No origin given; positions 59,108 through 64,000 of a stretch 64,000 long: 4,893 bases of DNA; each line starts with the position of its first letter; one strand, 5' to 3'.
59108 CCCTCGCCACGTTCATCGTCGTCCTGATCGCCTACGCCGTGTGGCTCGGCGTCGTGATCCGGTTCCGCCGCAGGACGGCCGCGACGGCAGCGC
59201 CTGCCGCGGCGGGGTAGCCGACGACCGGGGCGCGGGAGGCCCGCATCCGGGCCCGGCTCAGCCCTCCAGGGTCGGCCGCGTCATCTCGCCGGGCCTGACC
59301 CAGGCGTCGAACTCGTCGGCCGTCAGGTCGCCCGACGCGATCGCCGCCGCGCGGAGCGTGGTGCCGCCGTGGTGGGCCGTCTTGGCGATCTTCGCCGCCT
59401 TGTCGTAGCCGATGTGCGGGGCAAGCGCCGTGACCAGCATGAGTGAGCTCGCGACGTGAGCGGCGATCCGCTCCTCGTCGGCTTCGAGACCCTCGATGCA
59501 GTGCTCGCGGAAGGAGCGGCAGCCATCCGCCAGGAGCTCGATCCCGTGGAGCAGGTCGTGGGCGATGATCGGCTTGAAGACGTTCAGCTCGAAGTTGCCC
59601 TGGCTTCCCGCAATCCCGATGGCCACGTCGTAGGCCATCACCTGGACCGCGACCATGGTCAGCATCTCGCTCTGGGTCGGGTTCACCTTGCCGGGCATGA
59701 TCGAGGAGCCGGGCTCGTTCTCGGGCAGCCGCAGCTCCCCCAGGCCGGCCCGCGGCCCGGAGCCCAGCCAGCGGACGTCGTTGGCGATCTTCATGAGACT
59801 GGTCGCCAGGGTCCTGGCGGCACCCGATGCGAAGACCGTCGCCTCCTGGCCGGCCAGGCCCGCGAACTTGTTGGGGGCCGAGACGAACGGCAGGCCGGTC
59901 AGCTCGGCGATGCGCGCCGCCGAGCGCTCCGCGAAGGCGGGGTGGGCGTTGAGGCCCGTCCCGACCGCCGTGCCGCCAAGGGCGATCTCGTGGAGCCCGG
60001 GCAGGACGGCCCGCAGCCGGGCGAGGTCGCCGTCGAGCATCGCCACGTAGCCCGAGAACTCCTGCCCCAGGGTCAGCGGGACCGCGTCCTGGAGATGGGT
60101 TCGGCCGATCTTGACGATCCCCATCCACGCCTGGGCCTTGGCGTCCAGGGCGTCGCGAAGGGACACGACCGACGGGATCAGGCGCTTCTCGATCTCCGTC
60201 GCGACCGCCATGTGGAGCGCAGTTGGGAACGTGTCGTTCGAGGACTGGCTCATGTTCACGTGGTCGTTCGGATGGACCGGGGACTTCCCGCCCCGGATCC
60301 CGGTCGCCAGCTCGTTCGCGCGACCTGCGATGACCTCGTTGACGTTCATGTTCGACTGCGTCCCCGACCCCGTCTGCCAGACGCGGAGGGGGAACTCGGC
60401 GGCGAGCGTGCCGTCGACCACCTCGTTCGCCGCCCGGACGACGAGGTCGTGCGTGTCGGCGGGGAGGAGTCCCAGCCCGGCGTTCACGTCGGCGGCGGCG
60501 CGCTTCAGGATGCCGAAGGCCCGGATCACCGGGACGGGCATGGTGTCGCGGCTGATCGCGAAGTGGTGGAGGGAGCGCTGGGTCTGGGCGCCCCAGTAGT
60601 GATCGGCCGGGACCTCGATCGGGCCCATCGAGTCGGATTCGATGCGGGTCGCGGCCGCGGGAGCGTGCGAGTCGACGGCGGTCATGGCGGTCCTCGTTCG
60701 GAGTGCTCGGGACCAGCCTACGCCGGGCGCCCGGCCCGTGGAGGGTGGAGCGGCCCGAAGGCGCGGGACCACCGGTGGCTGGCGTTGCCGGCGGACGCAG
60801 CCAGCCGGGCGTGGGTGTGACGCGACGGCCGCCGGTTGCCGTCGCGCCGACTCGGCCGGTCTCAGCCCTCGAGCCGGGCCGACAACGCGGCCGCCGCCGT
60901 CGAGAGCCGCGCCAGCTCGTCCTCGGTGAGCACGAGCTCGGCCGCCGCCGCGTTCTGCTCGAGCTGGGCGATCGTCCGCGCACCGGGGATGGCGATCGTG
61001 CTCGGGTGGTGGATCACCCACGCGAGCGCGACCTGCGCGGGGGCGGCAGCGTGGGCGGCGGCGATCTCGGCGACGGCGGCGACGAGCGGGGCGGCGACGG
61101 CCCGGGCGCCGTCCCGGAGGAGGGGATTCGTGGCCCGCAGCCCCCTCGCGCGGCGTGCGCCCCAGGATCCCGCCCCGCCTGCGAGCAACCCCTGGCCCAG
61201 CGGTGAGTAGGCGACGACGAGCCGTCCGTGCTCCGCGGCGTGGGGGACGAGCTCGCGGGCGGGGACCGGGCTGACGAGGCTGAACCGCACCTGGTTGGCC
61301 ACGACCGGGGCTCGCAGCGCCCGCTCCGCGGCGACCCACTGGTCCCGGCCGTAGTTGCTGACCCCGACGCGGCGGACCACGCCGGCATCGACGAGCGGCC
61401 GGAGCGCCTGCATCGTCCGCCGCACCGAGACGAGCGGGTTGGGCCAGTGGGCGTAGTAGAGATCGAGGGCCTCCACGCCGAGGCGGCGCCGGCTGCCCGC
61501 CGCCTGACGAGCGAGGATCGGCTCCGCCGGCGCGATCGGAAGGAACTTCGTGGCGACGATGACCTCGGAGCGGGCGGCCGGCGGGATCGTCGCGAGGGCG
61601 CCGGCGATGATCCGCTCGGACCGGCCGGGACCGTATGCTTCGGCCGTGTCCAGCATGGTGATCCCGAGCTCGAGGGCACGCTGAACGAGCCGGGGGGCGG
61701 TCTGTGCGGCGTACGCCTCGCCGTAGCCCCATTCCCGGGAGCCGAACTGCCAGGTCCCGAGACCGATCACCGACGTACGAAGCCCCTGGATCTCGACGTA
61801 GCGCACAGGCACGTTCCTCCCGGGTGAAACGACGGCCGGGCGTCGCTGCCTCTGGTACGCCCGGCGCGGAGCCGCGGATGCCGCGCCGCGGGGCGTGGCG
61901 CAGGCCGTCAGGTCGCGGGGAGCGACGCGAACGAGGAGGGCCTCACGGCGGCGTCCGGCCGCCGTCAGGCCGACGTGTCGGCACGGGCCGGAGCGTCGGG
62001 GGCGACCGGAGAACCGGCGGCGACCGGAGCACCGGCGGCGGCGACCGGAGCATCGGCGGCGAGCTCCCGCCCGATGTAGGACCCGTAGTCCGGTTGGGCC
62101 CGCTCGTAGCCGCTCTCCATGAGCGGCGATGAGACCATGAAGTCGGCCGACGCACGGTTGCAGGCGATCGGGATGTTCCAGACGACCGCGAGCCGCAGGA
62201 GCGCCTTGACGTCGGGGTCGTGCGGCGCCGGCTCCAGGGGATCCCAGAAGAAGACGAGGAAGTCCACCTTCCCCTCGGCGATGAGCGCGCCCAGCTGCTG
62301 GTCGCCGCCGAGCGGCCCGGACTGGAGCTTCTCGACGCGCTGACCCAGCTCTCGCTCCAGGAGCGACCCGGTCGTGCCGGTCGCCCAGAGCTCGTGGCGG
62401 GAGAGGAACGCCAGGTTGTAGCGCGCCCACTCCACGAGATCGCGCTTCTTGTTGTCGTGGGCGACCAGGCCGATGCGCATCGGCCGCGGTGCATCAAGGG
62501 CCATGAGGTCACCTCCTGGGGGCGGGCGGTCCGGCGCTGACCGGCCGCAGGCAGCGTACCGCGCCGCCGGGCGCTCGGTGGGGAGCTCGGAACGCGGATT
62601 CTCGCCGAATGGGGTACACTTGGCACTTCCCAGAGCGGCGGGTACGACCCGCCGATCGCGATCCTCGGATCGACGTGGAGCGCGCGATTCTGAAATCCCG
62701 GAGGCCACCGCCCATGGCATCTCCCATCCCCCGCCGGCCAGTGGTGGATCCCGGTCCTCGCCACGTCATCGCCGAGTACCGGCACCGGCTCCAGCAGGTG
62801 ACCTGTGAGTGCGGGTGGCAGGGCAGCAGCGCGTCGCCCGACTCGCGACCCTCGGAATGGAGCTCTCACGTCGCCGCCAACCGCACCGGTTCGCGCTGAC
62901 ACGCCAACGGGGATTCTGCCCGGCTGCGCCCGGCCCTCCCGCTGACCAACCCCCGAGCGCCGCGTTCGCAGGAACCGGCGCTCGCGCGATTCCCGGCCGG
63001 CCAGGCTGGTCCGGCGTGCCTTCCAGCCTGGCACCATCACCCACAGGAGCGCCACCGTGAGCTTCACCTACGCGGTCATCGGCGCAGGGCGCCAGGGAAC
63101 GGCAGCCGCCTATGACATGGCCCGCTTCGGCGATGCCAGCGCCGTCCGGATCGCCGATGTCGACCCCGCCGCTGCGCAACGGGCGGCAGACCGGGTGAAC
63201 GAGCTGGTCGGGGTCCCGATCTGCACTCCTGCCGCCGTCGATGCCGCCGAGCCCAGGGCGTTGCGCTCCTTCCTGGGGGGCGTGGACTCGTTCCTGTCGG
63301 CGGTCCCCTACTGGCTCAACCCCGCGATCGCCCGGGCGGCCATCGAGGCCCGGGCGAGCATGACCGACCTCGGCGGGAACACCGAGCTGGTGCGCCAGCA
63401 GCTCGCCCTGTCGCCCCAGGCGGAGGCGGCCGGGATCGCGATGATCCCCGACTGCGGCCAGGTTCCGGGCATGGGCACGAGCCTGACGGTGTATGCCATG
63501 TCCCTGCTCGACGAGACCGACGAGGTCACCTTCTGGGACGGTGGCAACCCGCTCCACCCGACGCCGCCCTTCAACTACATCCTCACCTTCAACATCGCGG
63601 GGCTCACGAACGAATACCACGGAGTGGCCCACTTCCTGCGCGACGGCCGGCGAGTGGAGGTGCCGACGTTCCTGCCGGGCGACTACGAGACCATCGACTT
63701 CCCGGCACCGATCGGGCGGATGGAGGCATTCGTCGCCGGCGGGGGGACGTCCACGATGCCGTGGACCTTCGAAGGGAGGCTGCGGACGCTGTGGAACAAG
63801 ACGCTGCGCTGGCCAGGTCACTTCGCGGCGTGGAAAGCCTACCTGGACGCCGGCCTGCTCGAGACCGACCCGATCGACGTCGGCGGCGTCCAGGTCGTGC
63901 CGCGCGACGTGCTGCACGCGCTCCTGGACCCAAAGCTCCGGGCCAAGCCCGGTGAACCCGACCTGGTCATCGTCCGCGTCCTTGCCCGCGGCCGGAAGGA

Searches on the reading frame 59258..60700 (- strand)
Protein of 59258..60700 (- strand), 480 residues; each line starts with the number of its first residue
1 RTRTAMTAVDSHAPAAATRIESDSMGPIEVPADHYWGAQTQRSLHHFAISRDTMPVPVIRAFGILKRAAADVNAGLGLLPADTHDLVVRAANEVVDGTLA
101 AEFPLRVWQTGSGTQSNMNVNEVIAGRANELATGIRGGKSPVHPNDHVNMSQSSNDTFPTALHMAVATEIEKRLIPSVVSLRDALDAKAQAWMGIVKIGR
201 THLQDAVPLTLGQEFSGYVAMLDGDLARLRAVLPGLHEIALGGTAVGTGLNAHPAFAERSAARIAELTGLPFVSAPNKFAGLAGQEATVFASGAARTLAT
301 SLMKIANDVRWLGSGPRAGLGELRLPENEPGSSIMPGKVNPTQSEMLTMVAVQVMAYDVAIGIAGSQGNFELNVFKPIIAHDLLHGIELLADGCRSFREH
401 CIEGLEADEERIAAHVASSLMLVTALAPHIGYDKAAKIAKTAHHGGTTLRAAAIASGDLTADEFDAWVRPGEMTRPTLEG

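Call 62: search_protein_families(library=ncbifam, proteins=[window:59258-60700:-], max_evalue=0.00001)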
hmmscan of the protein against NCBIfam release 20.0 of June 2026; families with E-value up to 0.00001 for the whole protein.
window:59258-60700:- (480 aa): 17 families
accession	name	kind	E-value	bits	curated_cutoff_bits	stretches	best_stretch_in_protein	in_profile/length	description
TIGR00979.1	fumC_II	equivalog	6e-215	714.3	664.75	1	19-473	2-456/458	class II fumarate hydratase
NF009089.0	PRK12425.1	equivalog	7.1e-204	677.9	840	1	18-475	2-459/464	class II fumarate hydratase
NF008909.0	PRK12273.1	subfamily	5.4e-155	516.8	510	1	16-478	3-466/474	aspartate ammonia-lyase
TIGR00839.1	aspA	equivalog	5.4e-133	444.3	681.2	1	19-478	1-461/468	aspartate ammonia-lyase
NF011092.0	PRK14515.1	subfamily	4.4e-123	411.6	876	1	16-480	9-472/479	aspartate ammonia-lyase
TIGR00928.1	purB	equivalog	3.4e-21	75.5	326.2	1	146-357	89-293/436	adenylosuccinate lyase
NF006554.0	PRK09053.1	equivalog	1.2e-17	63.9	595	1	147-443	102-388/453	3-carboxy-cis,cis-muconate cycloisomerase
TIGR02426.1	protocat_pcaB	equivalog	6.3e-15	54.9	355.75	1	145-354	90-288/338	3-carboxy-cis,cis-muconate cycloisomerase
TIGR00838.1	argH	equivalog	2.3e-14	53.3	279.5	1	148-349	101-292/455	argininosuccinate lyase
NF006500.1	PRK08937.2-4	subfamily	6.4e-12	45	626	1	147-449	100-403/448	adenylosuccinate lyase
NF002563.0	PRK02186.1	subfamily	6.9e-12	44.4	625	1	148-466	510-817/890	argininosuccinate lyase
NF052536.2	CoM_syn_XcbD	exception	1.2e-10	40.7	600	1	163-468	115-426/443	3-sulfopropionylcysteine synthase XcbD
NF006764.0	PRK09285.1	equivalog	1.3e-10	40.3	446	1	147-345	116-308/456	adenylosuccinate lyase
NF004631.0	PRK05975.1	equivalog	1.4e-10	40.7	371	1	146-351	100-292/352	3-carboxy-cis,cis-muconate cycloisomerase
NF052556.1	NtrsucLyaStm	equivalog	4.3e-09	35.7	650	1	90-361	61-327/466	nitrosuccinate lyase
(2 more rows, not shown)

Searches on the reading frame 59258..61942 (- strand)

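Call 56: search_protein_families(library=pfam, proteins=[window:59258-61942:-], max_evalue=0.001)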
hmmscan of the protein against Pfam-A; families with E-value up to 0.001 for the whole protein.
window:59258-61942:- (894 aa): 2 families
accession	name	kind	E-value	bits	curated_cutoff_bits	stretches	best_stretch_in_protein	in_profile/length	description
PF00206.25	Lyase_1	-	3.2e-103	345.8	27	1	440-769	1-311/312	Lyase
PF10415.14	FumaraseC_C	-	5.4e-23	81.6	32.5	1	836-889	1-54/54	Fumarase C C-terminus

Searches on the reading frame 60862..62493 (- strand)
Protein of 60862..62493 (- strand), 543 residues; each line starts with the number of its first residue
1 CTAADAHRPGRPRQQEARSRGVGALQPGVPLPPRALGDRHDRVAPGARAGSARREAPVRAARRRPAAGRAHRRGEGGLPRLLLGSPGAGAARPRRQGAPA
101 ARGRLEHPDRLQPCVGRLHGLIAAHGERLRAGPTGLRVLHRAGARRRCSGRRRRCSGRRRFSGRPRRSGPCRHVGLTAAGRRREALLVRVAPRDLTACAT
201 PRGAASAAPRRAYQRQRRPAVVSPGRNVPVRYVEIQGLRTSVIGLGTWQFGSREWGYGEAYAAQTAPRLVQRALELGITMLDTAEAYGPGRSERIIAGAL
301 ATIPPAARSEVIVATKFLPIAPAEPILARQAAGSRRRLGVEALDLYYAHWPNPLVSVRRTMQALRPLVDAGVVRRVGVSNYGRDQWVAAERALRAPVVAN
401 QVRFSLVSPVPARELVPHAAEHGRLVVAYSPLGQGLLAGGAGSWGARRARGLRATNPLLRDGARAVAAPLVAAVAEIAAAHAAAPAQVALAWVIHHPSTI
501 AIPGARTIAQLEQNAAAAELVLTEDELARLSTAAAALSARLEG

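Call 56: search_protein_families(library=pfam, proteins=[window:60862-62493:-], max_evalue=0.001)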
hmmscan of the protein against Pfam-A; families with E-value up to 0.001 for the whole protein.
window:60862-62493:- (543 aa): 1 family
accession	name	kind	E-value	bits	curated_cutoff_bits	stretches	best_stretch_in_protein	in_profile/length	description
PF00248.27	Aldo_ket_red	-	2.2e-62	211.2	24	1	243-531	2-287/291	Aldo/keto reductase family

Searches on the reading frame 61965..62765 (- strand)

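Call 56: search_protein_families(library=pfam, proteins=[window:61965-62765:-], max_evalue=0.001)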
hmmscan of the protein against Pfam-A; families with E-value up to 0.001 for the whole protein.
window:61965-62765:- (266 aa): 1 family
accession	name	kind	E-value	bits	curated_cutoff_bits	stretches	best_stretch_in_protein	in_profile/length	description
PF02142.27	MGS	-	8.2e-16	58.4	24.1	1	110-201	2-93/94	MGS-like domain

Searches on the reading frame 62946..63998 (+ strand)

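Call 56: search_protein_families(library=pfam, proteins=[window:62946-63998:+], max_evalue=0.001)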
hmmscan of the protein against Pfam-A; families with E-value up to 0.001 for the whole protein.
window:62946-63998:+ (351 aa): 3 families
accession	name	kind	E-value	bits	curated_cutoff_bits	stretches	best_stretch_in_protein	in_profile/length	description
PF16653.10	Sacchrp_dh_C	-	2.4e-20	74.2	31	1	174-346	4-189/265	Saccharopine dehydrogenase C-terminal domain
PF03435.24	Sacchrp_dh_NADP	-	1.6e-15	58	25.1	1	44-166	3-128/129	Saccharopine dehydrogenase NADP binding domain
PF02423.21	OCD_Mu_crystall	-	0.00094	18.7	24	0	39-93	129-182/314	Ornithine cyclodeaminase/mu-crystallin family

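Call 62: search_protein_families(library=ncbifam, proteins=[window:62946-63998:+], max_evalue=0.00001)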
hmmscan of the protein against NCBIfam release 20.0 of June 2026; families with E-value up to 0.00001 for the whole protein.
window:62946-63998:+ (351 aa): 0 families
